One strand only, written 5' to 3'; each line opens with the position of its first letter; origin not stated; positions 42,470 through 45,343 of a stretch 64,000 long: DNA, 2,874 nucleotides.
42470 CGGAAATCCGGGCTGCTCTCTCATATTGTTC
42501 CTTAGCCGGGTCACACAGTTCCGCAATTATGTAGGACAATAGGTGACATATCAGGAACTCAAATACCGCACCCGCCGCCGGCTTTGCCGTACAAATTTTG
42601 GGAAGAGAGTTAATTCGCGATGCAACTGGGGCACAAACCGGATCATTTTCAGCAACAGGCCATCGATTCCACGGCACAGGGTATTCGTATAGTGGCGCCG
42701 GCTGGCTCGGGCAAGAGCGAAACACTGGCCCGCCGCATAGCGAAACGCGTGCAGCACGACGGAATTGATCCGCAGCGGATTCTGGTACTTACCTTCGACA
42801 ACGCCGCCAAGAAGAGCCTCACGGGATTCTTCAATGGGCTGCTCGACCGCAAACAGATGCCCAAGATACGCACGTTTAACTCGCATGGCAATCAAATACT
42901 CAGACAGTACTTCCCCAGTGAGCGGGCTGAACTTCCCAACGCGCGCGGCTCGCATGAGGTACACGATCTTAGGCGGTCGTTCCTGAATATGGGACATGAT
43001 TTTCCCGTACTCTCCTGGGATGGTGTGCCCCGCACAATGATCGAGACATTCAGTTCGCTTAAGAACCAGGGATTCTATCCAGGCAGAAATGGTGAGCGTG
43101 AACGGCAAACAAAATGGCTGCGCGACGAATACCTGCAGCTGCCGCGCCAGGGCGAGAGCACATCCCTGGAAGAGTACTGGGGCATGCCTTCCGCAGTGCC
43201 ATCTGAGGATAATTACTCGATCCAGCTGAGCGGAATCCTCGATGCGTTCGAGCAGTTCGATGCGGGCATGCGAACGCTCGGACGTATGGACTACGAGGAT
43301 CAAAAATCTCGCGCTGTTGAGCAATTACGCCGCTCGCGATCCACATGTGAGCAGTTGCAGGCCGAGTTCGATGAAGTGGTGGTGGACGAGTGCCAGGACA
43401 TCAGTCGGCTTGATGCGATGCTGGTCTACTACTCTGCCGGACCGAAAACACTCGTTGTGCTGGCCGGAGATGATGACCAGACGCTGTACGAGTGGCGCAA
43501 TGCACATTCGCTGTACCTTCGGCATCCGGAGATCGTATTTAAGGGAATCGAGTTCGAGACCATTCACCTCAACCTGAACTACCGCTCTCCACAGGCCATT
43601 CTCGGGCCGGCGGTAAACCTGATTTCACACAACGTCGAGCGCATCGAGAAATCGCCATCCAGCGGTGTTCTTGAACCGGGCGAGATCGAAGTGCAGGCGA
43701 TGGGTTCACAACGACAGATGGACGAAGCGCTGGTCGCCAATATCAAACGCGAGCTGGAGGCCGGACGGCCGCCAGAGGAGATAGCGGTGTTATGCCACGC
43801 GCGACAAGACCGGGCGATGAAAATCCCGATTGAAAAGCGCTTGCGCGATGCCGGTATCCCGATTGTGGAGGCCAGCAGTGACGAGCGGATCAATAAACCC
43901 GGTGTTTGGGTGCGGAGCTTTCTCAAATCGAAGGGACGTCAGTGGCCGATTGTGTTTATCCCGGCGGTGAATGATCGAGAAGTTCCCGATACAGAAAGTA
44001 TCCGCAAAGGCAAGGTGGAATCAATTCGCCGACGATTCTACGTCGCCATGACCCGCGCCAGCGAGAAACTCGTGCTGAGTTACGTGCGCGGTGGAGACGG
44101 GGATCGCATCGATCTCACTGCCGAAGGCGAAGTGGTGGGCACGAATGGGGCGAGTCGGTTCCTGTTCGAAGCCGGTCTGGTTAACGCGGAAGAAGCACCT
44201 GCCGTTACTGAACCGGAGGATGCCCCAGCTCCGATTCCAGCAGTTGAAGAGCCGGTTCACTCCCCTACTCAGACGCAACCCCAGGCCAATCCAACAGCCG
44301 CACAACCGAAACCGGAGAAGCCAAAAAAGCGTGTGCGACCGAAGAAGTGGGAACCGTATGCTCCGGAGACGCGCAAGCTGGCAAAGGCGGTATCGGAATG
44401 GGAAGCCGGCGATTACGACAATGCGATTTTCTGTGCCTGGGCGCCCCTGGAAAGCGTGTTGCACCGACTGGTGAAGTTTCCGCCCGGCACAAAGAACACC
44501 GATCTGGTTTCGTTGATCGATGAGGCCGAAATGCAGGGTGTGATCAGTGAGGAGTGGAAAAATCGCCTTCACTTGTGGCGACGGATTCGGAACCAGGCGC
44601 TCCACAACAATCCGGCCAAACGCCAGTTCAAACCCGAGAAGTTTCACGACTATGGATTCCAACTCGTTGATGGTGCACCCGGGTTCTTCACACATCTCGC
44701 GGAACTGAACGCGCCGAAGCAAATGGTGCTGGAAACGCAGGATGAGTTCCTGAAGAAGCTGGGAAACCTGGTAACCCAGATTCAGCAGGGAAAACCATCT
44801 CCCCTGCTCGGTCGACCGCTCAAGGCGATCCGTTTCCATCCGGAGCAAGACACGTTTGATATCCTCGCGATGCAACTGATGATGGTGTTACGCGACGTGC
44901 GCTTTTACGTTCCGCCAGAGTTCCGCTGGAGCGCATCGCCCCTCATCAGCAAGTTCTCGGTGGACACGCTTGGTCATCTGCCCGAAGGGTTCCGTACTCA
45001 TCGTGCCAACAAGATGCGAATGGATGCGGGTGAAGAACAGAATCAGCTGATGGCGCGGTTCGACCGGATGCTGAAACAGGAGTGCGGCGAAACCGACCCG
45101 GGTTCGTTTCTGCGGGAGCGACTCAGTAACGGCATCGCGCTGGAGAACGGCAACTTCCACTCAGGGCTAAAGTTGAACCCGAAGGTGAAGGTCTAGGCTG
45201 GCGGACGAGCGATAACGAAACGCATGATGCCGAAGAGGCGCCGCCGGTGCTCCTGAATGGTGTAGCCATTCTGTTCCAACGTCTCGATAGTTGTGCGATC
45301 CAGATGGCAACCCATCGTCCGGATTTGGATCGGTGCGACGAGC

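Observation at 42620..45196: Solitary SF1 helicase fused to a HEPN-type (DUF4145-like) module and an unassigned C-terminal domain: candidate single-gene defence or RNA-targeting system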

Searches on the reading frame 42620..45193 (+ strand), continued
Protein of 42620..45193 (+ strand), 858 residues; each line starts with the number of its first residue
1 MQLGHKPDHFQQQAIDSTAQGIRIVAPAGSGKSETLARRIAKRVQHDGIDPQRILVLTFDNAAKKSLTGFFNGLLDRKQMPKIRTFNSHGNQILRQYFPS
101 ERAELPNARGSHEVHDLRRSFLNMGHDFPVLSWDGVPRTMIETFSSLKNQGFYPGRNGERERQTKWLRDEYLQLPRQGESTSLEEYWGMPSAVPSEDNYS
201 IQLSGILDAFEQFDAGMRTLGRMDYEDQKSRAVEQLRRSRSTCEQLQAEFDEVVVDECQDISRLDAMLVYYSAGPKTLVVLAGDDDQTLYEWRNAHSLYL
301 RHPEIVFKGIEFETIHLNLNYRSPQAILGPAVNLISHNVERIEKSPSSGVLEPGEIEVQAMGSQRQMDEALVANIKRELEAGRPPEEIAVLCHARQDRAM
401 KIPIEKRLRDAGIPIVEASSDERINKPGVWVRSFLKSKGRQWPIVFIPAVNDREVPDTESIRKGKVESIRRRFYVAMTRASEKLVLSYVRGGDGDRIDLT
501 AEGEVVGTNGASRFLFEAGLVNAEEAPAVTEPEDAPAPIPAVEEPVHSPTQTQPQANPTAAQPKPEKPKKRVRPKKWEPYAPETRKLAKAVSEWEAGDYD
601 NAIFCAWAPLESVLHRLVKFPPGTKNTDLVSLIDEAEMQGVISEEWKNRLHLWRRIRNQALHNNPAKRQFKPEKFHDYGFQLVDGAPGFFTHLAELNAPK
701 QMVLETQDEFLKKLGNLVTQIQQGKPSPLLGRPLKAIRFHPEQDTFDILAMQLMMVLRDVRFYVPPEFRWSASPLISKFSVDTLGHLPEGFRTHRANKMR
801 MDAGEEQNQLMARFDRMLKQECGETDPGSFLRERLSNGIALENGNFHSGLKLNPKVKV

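Call 78: list_cluster_members(proteins=[window:42620-45193:+, P0005, P0021, P0025, P0031, P0032, P0039, P0036, P0024])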
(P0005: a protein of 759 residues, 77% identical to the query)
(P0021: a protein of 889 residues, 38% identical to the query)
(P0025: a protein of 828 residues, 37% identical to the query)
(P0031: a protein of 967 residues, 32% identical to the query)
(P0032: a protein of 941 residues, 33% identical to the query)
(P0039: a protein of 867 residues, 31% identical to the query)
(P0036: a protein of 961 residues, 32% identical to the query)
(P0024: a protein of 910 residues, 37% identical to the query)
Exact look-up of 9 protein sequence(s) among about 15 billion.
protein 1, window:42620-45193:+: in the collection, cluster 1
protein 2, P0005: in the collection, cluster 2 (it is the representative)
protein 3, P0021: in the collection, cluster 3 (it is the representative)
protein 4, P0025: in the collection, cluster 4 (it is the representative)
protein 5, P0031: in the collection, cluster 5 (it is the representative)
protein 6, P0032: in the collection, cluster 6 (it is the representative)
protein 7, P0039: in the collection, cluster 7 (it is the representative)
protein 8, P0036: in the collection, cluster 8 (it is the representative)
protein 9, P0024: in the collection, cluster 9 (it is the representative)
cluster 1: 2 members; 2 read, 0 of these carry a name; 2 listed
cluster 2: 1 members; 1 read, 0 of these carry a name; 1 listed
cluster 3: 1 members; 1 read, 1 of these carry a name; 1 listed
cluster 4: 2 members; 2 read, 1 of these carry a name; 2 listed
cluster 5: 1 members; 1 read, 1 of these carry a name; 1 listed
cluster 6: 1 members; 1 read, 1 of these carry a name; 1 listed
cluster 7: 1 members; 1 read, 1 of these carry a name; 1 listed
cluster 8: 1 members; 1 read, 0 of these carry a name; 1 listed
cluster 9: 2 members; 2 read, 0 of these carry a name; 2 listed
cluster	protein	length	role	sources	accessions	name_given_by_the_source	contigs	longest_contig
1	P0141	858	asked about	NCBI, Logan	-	-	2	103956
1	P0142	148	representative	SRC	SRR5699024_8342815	-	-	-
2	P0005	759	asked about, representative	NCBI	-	-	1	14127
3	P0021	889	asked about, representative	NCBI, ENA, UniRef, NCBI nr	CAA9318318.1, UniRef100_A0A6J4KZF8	MAG: hypothetical protein AVDCRST_MAG93-5618 [uncultured Chloroflexia bacterium] | DNA 3'-5' helicase n=1 Tax=uncultured Chloroflexia bacterium TaxID=1672391 ...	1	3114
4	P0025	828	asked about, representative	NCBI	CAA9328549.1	MAG: hypothetical protein AVDCRST_MAG93-6082, partial [uncultured Chloroflexia bacterium]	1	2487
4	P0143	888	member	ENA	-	-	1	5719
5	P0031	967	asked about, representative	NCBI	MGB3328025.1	MAG: UvrD-helicase domain-containing protein [Thermomicrobiales bacterium]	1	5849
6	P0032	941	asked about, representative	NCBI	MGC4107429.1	MAG: UvrD-helicase domain-containing protein [Thermomicrobiales bacterium]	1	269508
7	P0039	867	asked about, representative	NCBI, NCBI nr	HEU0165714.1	MAG TPA: 3'-5' exonuclease, partial [Thermomicrobiales bacterium] | 3'-5' exonuclease [Thermomicrobiales bacterium]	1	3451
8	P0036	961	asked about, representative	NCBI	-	-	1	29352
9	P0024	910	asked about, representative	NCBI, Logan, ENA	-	-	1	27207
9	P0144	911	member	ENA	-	-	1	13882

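Call 79: find_encoding_contigs(protein=P0021, flank=3000, max_places=1)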
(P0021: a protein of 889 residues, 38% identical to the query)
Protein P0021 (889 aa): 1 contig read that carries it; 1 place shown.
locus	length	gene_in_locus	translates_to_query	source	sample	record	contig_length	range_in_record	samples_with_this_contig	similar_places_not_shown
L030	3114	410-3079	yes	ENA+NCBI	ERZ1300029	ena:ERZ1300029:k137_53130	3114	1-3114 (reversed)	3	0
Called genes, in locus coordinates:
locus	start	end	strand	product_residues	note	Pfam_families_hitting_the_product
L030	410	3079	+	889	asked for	PF00580:UvrD-helicase, PF13245:AAA_19, PF13361:UvrD_C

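Call 80: find_encoding_contigs(protein=P0143, flank=3000, max_places=1)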
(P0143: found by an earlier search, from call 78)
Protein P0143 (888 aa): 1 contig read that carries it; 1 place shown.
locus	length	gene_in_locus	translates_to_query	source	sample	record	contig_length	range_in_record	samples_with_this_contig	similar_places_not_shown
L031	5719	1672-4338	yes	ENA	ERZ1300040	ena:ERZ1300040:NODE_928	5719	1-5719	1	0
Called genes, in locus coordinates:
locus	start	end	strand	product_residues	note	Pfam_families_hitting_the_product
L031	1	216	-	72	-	?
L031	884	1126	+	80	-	PF04014:MazE_antitoxin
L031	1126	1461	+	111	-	PF02452:PemK_toxin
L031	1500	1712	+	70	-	-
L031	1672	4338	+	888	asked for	PF00580:UvrD-helicase, PF13245:AAA_19, PF13361:UvrD_C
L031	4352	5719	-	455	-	?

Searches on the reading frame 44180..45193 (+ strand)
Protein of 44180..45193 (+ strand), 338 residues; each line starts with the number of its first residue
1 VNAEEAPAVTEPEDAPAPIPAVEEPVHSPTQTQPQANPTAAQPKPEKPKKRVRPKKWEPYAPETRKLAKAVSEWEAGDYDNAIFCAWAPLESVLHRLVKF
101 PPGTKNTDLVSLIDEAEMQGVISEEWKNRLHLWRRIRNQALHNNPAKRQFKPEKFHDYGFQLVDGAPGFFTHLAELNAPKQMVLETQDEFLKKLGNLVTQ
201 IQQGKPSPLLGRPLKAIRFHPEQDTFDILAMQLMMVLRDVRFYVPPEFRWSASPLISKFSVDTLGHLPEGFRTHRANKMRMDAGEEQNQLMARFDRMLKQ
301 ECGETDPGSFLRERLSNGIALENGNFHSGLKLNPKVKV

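Call 3: search_protein_families(library=pfam, proteins=[window:44180-45193:+], max_evalue=10)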
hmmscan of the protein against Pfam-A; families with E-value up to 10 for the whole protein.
window:44180-45193:+ (338 aa): 1 family
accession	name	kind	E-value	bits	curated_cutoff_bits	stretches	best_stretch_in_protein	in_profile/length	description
PF13643.11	DUF4145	-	0.0036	17.8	23.1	1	94-145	22-74/88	Domain of unknown function (DUF4145)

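Call 4: search_protein_families(library=padloc, proteins=[window:44180-45193:+], max_evalue=1)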
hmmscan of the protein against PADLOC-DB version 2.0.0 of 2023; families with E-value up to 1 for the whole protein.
window:44180-45193:+ (338 aa): 0 families

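Call 5: search_protein_families(library=ncbifam, proteins=[window:44180-45193:+], max_evalue=1)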
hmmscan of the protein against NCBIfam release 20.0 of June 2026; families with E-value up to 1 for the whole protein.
window:44180-45193:+ (338 aa): 0 families

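Call 52: search_dna_similar(query=window:44342-45193:+, collection=plasmids, mode=protein, max_evalue=0.001)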
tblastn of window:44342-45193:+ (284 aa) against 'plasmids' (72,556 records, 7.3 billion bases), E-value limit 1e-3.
No match.

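Call 53: search_dna_similar(query=window:44342-45193:+, collection=phages, mode=protein, max_evalue=0.001)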
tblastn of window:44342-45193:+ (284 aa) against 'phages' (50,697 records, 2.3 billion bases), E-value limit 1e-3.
No match.

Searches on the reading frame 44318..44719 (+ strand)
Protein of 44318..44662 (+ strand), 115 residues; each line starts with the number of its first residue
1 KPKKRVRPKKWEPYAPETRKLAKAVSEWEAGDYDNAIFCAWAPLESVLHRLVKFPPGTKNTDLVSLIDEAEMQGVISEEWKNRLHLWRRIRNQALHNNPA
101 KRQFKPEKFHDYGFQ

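Call 3: search_protein_families(library=pfam, proteins=[window:44318-44662:+], max_evalue=10)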
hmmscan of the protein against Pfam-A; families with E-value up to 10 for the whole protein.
window:44318-44662:+ (115 aa): 2 families
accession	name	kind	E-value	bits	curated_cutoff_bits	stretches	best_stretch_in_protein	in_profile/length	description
PF13643.11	DUF4145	-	0.00067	20.1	23.1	1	47-99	21-74/88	Domain of unknown function (DUF4145)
PF09509.15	Hypoth_Ymh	-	0.12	12.7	25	1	23-63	10-48/119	Protein of unknown function (Hypoth_ymh)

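Call 25: search_protein_families(library=pfam, alignment_id=A4, max_evalue=1)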
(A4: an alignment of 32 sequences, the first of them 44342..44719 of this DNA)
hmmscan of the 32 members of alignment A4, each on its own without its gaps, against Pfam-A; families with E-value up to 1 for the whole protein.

A. member 1, window:44342-44719:+ (126 aa): 2 families
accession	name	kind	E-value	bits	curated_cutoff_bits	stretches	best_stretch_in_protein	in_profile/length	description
PF13643.11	DUF4145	-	0.00084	19.8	23.1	1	39-91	21-74/88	Domain of unknown function (DUF4145)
PF09509.15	Hypoth_Ymh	-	0.14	12.5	25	1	15-55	10-48/119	Protein of unknown function (Hypoth_ymh)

B. families by the number of members that match (of 32 scanned): 17 families
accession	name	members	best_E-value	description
PF13643.11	DUF4145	13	0.00084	Domain of unknown function (DUF4145)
PF09509.15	Hypoth_Ymh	11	0.0017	Protein of unknown function (Hypoth_ymh)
PF05168.19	HEPN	1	0.00068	HEPN domain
PF07516.18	SecA_SW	1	0.0021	SecA Wing and Scaffold domain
PF03578.20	HGWP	1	0.029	HGWP repeat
PF17727.6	CtsR_C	1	0.06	CtsR C-terminal dimerization domain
PF05942.16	PaREP1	1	0.093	Archaeal PaREP1/PaREP8 family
PF19652.4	DUF6155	1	0.11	Family of unknown function (DUF6155)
PF01425.27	Amidase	1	0.11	Amidase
PF11247.13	Phage_T7_55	1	0.12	Bacteriophage T7, gene 5.5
PF15307.11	SPACA7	1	0.17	Sperm acrosome-associated protein 7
PF04397.21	LytTR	1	0.17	LytTr DNA-binding domain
PF17169.10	NRBF2_MIT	1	0.2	MIT domain of nuclear receptor-binding factor 2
PF08780.16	NTase_sub_bind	1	0.2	Nucleotidyltransferase substrate binding protein like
PF20306.3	Sp-DndD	1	0.2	Small protein found in certain Dnd DNA modification systems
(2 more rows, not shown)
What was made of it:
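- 44351..44719 (+): HEPN-fold module (aa 578-700), a five-helix bundle that resembles DUF4145. Call 25: DUF4145 in 13/32 members, Hypoth_Ymh in 11/32, HEPN in 1/32, all weak.
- On DUF4145 (PF13643): Calls 3 and 25: at most 20.1 bits against 23.1.
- Checked: The DUF4145 match is real but sub-threshold: 20.1 bits against a gathering score of 23.1, E 6.7e-4 on the isolated segment (calls 3, 25).
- Weak hits to DUF4145 (13/32), Hypoth_Ymh (11/32) and HEPN (1/32) agree with this (call 25).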

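Call 27: search_solved_structures(query=A4, max_evalue=10)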
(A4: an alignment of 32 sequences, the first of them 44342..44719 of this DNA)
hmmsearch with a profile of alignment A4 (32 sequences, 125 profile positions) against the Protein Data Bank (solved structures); distinct sequences matched with E-value up to 10: 14.
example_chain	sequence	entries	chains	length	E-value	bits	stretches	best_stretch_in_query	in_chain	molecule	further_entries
9t0z_T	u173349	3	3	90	0.074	16.1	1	7-76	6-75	Small ribosomal subunit protein bS20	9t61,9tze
6htq_t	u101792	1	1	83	0.29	14.2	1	15-71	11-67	30S ribosomal protein S20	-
3j9w_AT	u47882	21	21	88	0.29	14.2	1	14-71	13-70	30S ribosomal protein bS20 | 30S ribosomal protein S20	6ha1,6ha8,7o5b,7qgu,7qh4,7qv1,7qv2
5njt_T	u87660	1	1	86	0.29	14.2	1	14-71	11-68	30S ribosomal protein S20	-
2dq3_A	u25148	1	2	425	0.46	13.5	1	44-120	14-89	Seryl-tRNA synthetase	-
1ufb_A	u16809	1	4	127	0.47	13.5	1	6-63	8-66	TT1696 protein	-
3eur_A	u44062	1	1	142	0.79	12.8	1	49-92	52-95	uncharacterized protein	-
4f9o_A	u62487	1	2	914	1.1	12.4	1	79-122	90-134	Hexokinase-1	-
1dgk_N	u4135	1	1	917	1.1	12.4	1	79-122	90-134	HEXOKINASE TYPE I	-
1cza_N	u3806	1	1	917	1.1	12.4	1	79-122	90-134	HEXOKINASE TYPE I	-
1hkc_A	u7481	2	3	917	1.1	12.4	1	79-122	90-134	D-GLUCOSE 6-PHOSPHOTRANSFERASE | PROTEIN (HEXOKINASE)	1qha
1hkb_A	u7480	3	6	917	1.1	12.3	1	79-122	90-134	D-GLUCOSE 6-PHOSPHOTRANSFERASE | Hexokinase-1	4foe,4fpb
4foi_A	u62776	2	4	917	1.1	12.3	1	79-122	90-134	Hexokinase-1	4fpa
6wlb_A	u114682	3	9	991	1.2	12.2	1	50-95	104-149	Cellulose synthase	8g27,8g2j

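Call 32: predict_structure(alignment_id=A4)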
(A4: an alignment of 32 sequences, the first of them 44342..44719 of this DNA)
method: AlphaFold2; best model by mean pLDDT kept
length: 126 residues; sequences in the alignment: 32
mean_pLDDT: 92.5   pTM: 0.85
mean pLDDT of the five models: 92.5, 92.1, 91.5, 91.3, 86.8
residues with pLDDT >= 90: 103; 70-90: 21; 50-70: 2; < 50: 0
segments of 3 or more residues with pLDDT < 50: none
pLDDT, mean of each block of 10 residues (from residue 1): 93 98 97 97 89 90 95 97 87 84 97 95 79
secondary structure, 60 per line:
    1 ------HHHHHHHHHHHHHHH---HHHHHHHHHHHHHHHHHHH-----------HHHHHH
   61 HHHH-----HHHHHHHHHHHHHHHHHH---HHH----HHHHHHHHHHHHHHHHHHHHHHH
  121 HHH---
elements in order: H7-21 H25-43 H55-64 H70-87 H98-123
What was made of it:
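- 44351..44719 (+): Call 32: AF2 pLDDT 92.5.
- On HEPN superfamily: Call 32: five helices, pLDDT 92.5.
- HEPN fold: AF2 pLDDT 92.5 (call 32).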

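Call 36: fold_search(model_id=the predicted structure, library=pdb)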
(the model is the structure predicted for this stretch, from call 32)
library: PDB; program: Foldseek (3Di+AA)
matches with E <= 10: 286; with E <= 0.001: 0
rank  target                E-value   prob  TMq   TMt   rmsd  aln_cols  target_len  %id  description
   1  2hsb                  6.7e-02  1.00  0.61  0.61   3.9       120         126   14  Crystal structure of a hepn domain containing protein (af_0298) from archaeoglobus fulgidus at 1.95 A resolution (released 2006-08-15)
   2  9min_D                8.8e-02  0.82  0.35  0.35   6.8       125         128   17  Structure of a designed minibinder to NYESO1-A*02:01 (released 2025-08-06)
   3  1o3u                  1.2e-01  0.99  0.56  0.59   5.8       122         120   16  Crystal structure of an hepn domain protein (tm0613) from thermotoga maritima at 1.75 A resolution (released 2003-04-22)
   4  9min_I                1.3e-01  0.89  0.39  0.39   6.7       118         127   18  Structure of a designed minibinder to NYESO1-A*02:01 (released 2025-08-06)
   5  6m6u_G                3.3e-01  0.97  0.59  0.58   4.2       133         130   12  Crystal structure the toxin-antitoxin MntA-HpeT mutant-D39ED41E (released 2020-09-30)
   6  1ylm_A                3.5e-01  0.85  0.50  0.46   5.6       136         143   12  Structure of Cytosolic Protein of Unknown Function YutE from Bacillus subtilis (released 2005-03-01)
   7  1wol                  3.7e-01  0.54  0.37  0.38   8.1       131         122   11  Crystal Structure of ST0689, an archaeal HEPN homologue (released 2005-11-22)
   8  1ufb_A                5.1e-01  0.96  0.61  0.61   4.6       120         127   16  Crystal structure of TT1696 from Thermus thermophilus HB8 (released 2003-11-28)
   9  7ae9_D                5.1e-01  0.87  0.55  0.50   5.0       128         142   12  Crystal structure of mono-AMPylated HEPN(R46E) toxin in complex with MNT antitoxin (released 2020-12-30)
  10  5yep_B                5.4e-01  0.93  0.62  0.59   3.8       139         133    9  Crystal structure of SO_3166-SO_3165 from Shewanella oneidensis (released 2018-03-28)
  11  1wwp_A                6.4e-01  0.93  0.59  0.61   4.3       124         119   14  Crystal structure of ttk003001694 from Thermus Thermophilus HB8 (released 2005-07-12)
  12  5yep_C                6.7e-01  0.91  0.60  0.58   4.0       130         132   10  Crystal structure of SO_3166-SO_3165 from Shewanella oneidensis (released 2018-03-28)
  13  7bxo_F                7.1e-01  0.84  0.57  0.56   4.9       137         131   11  Crystal structure of the toxin-antitoxin with AMP-PNP (released 2020-09-30)
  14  6a3k                  7.1e-01  0.33  0.35  0.35   8.5       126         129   10  Crystal structure of cytochrome c' from Shewanella benthica DB6705 (released 2019-06-12)
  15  7ae6_B                8.8e-01  0.41  0.43  0.39   7.1       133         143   13  Crystal structure of di-AMPylated HEPN(R102A) toxin (released 2020-12-30)
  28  6m6u_H                1.4e+00  0.82  0.62  0.60   3.7       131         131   10  Crystal structure the toxin-antitoxin MntA-HpeT mutant-D39ED41E (released 2020-09-30)
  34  6m6u_D                1.6e+00  0.66  0.56  0.55   4.3       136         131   13  Crystal structure the toxin-antitoxin MntA-HpeT mutant-D39ED41E (released 2020-09-30)
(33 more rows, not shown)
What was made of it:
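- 44351..44719 (+): Call 36: Foldseek hits 2hsb, 1o3u, 6m6u, 1ufb and 5yep, TM ~0.6, probability up to 1.0.
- On HEPN superfamily: Call 36: 2hsb probability 1.00 and TM 0.61; also 1o3u, 6m6u, 1ufb and 5yep.
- Closest known: HepT / AF0298-type minimal HEPN proteins. Same: The closest solved folds to the HEPN module, TM ~0.6 (call 36).
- Checked: Structure prediction and fold search support a HEPN fold (calls 32, 36).
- The top structural matches are nearly all HEPN proteins (call 36).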

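Call 57: find_homologous_proteins(query=A4, max_evalue=0.01)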
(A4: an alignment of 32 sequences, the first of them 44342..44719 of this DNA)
Query A4 (32 sequences): 900 candidates shared short words with the query, none scored E <= 0.01.
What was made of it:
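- Tried and rejected: Profile search with the HEPN alignment A4 in the 5.8-billion-protein index returned nothing, not even the family itself (call 57).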
